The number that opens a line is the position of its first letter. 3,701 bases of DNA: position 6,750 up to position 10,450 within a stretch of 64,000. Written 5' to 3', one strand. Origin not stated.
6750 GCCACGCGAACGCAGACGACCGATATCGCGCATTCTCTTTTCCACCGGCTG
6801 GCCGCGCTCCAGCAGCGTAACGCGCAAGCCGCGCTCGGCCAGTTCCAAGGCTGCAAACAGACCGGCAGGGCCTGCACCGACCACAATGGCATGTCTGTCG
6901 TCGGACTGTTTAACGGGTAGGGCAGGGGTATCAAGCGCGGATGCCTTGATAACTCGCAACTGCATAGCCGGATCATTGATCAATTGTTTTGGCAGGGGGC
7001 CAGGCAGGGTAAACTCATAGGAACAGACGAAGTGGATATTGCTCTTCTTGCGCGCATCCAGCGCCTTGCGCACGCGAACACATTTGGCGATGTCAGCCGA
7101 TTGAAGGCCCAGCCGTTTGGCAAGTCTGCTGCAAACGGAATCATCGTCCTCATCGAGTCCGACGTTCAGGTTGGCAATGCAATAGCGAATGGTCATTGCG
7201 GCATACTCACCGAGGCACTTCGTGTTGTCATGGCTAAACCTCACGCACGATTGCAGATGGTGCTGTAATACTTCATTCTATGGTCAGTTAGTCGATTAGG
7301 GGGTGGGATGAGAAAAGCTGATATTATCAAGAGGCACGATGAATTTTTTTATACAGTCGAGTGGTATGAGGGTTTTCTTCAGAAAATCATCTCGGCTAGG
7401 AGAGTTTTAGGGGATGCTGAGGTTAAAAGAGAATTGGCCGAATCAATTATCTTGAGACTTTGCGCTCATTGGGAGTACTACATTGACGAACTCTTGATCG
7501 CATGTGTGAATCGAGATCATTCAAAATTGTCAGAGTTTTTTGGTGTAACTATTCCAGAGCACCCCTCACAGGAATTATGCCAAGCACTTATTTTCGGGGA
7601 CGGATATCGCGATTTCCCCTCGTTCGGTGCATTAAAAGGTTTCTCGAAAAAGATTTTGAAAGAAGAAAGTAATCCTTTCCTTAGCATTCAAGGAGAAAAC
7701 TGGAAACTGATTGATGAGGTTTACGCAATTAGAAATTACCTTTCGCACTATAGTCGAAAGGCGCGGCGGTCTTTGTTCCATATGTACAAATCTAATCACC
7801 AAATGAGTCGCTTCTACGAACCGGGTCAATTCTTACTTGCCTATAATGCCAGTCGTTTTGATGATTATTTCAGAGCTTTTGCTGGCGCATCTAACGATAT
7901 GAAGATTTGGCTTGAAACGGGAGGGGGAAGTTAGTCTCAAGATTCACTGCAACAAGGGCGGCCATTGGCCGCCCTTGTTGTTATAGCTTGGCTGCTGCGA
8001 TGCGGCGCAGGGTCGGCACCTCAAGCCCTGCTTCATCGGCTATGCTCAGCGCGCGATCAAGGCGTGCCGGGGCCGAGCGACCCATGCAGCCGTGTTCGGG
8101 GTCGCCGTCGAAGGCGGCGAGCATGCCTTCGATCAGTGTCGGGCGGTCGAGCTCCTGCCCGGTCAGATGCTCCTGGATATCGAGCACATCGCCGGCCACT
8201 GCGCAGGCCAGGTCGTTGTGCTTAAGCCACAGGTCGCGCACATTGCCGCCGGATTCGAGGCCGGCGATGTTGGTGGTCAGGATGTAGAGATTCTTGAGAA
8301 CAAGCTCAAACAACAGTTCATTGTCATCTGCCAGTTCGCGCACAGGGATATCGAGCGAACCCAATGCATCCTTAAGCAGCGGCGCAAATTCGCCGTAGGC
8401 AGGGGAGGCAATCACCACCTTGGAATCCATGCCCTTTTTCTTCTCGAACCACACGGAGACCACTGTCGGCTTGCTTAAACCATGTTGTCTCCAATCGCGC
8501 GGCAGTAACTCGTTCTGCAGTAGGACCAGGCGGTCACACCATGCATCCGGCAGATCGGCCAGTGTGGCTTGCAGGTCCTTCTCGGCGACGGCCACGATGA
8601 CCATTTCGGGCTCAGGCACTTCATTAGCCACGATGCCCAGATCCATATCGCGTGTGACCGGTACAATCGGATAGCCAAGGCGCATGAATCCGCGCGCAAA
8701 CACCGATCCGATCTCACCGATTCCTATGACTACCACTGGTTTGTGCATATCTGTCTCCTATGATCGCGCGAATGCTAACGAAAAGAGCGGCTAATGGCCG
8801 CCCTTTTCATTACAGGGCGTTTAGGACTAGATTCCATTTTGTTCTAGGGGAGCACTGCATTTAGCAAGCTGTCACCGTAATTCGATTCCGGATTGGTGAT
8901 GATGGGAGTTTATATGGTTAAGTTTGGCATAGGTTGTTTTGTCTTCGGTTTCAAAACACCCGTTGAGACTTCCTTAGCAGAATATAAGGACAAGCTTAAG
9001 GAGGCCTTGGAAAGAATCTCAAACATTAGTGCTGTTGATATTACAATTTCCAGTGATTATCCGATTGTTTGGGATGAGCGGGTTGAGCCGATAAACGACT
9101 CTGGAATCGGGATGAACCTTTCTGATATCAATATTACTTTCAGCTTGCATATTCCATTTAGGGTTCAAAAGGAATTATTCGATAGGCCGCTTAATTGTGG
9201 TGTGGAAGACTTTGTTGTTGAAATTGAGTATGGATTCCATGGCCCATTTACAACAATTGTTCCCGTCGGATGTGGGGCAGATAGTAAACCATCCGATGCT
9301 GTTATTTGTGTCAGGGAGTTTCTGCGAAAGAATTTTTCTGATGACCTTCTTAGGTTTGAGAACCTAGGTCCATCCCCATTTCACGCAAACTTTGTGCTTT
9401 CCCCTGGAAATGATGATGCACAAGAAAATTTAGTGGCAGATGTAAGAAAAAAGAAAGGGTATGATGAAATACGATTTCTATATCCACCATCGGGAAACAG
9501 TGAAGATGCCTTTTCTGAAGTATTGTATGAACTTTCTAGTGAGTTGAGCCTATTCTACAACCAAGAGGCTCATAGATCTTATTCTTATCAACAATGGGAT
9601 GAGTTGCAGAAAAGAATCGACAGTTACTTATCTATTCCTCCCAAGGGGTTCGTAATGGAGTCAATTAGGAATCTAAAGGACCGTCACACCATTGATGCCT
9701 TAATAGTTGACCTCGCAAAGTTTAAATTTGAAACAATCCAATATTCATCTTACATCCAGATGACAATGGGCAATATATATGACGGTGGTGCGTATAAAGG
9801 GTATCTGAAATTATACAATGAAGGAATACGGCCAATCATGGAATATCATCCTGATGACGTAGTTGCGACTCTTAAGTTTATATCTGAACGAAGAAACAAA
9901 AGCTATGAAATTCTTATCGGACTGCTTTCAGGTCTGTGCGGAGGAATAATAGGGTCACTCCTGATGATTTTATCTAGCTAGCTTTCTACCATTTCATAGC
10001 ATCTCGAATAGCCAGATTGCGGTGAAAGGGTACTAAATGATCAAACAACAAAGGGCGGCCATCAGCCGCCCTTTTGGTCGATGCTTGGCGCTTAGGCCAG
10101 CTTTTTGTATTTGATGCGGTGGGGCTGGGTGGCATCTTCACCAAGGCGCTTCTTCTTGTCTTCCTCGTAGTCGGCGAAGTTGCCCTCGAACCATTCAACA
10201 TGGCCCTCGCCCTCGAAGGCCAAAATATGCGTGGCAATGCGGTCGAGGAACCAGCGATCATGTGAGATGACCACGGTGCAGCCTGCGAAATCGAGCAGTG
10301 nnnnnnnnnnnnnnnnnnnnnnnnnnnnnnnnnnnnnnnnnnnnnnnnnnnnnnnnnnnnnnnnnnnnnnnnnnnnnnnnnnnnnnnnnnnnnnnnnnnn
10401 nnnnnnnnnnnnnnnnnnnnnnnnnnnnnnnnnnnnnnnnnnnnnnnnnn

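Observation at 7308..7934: AT-rich stand-alone HEPN-like gene inserted antisense to its neighbours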

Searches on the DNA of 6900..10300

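Call 84: search_rna_families(source=window, start=6900, end=10300, threshold=evalue, max_evalue=1)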
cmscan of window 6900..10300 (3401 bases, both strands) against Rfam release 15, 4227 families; matches with E-value up to 1: 3.
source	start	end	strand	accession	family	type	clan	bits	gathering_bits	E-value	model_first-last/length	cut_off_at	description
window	10047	10086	-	RF02054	STnc420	Gene; sRNA;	-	24.6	70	0.11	15-54/58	no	Salmonella enterica sRNA STnc420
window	7951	7979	-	RF02629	RmaA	Gene; sRNA;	-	22.9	57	0.8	16-44/113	no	Regulator of motility and amylovoran A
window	7897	7984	-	RF01808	MicX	Gene; sRNA;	-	20.8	75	0.15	1-194/194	no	MicX Vibrio cholerae sRNA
